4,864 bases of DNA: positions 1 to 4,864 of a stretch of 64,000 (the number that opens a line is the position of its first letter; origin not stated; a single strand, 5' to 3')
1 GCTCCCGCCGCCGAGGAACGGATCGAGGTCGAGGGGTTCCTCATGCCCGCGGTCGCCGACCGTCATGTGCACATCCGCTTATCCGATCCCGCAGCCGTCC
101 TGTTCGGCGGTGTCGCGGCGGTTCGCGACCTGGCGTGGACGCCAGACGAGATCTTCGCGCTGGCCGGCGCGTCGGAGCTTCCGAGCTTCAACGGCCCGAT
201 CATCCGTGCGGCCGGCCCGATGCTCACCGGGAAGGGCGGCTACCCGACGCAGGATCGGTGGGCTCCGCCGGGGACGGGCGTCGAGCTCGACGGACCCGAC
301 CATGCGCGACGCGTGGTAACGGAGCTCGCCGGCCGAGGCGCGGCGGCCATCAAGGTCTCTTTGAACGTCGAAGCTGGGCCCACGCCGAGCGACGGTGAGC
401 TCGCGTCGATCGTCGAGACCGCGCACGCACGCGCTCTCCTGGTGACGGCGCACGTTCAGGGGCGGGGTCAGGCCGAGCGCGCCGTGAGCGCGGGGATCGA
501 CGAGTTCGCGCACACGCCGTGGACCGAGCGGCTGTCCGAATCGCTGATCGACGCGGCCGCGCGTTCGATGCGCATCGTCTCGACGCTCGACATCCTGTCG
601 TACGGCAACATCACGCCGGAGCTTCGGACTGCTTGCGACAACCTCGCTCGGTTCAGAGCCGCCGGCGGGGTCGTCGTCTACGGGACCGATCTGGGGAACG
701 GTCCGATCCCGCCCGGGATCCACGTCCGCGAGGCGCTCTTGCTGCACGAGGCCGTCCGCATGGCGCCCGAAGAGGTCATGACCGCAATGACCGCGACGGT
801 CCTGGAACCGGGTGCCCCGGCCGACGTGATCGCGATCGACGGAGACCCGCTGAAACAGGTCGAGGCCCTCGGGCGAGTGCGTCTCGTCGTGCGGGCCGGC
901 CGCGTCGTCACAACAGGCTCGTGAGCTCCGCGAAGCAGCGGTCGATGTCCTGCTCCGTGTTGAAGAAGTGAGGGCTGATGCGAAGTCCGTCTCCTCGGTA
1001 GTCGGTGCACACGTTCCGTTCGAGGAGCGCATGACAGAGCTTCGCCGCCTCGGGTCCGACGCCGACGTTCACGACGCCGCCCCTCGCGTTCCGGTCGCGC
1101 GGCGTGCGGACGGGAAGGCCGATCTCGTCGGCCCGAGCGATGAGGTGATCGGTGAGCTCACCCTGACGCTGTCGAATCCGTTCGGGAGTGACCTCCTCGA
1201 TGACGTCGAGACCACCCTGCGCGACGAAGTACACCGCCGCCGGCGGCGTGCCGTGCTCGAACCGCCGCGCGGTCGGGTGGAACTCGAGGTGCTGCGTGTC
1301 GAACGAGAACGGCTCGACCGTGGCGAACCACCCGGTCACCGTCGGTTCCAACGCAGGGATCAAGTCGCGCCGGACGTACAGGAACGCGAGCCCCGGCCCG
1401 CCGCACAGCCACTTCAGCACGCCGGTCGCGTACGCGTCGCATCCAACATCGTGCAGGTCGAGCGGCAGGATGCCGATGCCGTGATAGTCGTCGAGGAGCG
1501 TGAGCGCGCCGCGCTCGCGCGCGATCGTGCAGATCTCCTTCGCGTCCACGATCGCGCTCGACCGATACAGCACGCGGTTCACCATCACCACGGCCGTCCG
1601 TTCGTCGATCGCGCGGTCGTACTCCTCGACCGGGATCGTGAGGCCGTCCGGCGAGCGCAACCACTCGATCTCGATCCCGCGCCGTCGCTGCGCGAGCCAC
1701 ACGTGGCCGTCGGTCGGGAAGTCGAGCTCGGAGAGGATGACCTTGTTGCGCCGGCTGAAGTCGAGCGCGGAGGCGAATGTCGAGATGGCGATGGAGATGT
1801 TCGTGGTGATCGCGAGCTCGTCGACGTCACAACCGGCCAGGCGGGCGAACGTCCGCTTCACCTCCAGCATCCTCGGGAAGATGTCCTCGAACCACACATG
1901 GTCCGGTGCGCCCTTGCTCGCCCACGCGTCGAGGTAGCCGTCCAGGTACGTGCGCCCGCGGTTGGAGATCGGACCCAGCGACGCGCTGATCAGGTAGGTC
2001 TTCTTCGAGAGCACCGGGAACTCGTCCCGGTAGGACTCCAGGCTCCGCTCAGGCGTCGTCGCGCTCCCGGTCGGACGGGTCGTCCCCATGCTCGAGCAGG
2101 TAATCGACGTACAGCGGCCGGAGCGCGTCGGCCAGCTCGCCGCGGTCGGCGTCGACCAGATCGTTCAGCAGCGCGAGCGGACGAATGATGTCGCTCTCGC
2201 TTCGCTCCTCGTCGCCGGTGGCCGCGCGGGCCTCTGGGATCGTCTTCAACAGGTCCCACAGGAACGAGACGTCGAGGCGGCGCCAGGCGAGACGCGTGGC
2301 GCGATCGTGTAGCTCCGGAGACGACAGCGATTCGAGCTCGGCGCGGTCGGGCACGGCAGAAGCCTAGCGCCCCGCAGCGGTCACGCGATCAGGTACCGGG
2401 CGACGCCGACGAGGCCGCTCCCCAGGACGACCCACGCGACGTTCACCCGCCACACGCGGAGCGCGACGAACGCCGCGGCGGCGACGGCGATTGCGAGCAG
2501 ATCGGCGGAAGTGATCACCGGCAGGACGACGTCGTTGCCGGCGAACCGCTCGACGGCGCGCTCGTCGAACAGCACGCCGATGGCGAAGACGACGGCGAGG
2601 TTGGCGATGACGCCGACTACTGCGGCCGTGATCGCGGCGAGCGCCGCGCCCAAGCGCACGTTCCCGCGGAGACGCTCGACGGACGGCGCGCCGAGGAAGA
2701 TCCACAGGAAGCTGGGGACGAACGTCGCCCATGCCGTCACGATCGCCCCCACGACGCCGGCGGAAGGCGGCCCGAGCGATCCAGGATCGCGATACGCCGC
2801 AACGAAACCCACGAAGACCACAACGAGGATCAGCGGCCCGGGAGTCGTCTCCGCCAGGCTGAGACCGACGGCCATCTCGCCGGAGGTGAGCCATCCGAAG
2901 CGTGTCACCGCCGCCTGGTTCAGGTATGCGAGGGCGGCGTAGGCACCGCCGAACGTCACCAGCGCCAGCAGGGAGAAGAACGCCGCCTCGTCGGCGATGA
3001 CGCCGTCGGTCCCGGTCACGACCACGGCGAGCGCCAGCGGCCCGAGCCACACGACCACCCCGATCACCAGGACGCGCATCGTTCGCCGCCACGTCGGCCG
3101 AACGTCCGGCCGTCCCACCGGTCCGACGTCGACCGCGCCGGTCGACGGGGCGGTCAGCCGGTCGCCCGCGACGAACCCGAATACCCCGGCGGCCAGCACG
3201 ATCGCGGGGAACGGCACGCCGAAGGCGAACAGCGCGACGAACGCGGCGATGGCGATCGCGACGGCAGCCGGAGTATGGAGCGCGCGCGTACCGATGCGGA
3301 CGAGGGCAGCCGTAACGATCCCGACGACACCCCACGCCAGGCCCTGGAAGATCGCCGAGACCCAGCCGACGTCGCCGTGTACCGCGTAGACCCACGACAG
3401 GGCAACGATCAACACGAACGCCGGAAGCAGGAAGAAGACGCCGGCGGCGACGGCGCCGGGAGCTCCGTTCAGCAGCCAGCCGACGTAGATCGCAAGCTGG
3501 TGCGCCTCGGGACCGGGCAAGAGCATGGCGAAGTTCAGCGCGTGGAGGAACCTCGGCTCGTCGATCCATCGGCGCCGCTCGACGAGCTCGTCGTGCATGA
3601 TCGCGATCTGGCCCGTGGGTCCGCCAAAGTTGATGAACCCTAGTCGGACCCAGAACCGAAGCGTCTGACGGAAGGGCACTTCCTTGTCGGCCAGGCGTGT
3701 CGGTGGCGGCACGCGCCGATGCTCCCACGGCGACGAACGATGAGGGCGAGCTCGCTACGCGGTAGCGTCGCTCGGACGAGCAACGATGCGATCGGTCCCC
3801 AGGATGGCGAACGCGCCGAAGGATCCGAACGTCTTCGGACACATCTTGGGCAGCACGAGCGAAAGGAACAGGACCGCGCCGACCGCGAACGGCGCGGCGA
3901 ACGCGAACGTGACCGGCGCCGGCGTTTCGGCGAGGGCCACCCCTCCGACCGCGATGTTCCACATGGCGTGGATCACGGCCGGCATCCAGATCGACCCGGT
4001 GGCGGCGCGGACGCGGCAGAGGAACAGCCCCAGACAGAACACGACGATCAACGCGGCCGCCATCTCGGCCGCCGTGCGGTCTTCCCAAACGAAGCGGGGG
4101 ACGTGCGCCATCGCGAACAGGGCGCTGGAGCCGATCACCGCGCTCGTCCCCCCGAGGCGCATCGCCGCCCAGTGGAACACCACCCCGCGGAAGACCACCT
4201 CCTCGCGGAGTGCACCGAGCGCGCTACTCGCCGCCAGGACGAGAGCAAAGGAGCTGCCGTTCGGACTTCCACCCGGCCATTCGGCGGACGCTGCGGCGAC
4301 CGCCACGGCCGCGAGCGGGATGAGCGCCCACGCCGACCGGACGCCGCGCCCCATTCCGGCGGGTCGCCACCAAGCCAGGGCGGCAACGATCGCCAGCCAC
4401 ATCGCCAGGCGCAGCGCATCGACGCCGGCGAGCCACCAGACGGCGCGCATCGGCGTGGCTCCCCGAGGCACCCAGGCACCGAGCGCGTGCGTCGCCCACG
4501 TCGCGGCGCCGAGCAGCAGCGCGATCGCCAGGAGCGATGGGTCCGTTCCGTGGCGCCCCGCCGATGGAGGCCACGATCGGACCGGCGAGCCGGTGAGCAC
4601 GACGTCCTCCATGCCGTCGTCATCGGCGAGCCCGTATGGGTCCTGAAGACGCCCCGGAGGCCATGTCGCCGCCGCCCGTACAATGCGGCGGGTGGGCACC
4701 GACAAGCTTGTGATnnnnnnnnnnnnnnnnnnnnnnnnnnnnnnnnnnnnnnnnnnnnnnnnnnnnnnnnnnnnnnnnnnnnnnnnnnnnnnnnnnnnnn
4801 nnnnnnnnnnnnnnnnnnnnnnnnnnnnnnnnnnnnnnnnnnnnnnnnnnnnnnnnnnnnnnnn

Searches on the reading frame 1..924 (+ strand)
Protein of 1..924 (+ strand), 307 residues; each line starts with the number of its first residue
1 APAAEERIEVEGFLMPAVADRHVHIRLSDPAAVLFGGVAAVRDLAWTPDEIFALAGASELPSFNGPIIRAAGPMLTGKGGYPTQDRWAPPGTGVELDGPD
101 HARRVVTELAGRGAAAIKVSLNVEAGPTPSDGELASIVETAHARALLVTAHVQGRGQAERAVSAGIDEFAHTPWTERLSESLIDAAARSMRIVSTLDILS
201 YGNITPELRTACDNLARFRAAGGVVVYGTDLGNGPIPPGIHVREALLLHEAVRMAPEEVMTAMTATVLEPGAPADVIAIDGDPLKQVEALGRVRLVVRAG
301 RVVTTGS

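Call 43: search_protein_families(library=pfam, proteins=[window:1-924:+])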
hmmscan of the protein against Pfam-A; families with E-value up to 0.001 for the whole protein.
window:1-924:+ (307 aa): 1 family
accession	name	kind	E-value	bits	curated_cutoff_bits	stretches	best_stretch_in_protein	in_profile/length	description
PF01979.26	Amidohydro_1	-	2.7e-07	30.6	25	1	15-303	3-345/345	Amidohydrolase family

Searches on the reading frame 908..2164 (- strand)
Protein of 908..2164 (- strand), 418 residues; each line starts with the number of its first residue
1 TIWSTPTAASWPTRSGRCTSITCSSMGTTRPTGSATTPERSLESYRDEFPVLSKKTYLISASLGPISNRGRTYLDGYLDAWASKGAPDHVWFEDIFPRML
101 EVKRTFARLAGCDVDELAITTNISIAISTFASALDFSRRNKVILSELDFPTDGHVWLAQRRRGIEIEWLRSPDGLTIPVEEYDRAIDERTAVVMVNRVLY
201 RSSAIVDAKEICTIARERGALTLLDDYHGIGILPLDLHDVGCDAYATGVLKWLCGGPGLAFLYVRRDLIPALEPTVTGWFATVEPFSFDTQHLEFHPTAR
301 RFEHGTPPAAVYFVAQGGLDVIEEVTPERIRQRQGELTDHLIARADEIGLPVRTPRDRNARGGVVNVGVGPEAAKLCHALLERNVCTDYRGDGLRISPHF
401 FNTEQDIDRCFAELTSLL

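Call 43: search_protein_families(library=pfam, proteins=[window:908-2164:-])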
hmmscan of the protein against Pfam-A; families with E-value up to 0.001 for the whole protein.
window:908-2164:- (418 aa): 2 families
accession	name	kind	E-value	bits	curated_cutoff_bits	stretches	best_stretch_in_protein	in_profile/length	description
PF00266.25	Aminotran_5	-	1.3e-29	103.8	21.5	1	98-387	44-335/371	Aminotransferase class-V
PF22580.2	KYNU_C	-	6.4e-11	42.5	27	1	330-413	1-89/90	Kynureninase C-terminal domain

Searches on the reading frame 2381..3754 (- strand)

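Call 43: search_protein_families(library=pfam, proteins=[window:2381-3754:-])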
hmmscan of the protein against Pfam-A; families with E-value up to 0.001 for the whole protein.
window:2381-3754:- (457 aa): 1 family
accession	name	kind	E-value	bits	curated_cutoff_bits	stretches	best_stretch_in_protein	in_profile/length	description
PF02417.20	Chromate_transp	-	1.4e-72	243.5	28.6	2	31-194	3-166/166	Chromate transporter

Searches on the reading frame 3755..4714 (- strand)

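Call 43: search_protein_families(library=pfam, proteins=[window:3755-4714:-])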
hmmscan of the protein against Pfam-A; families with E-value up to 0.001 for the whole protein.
window:3755-4714:- (319 aa): 1 family
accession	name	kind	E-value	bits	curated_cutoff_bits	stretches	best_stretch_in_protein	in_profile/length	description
PF02517.21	Rce1-like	-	6.3e-17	62.1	22.4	1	155-254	3-92/93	Type II CAAX prenyl endopeptidase Rce1-like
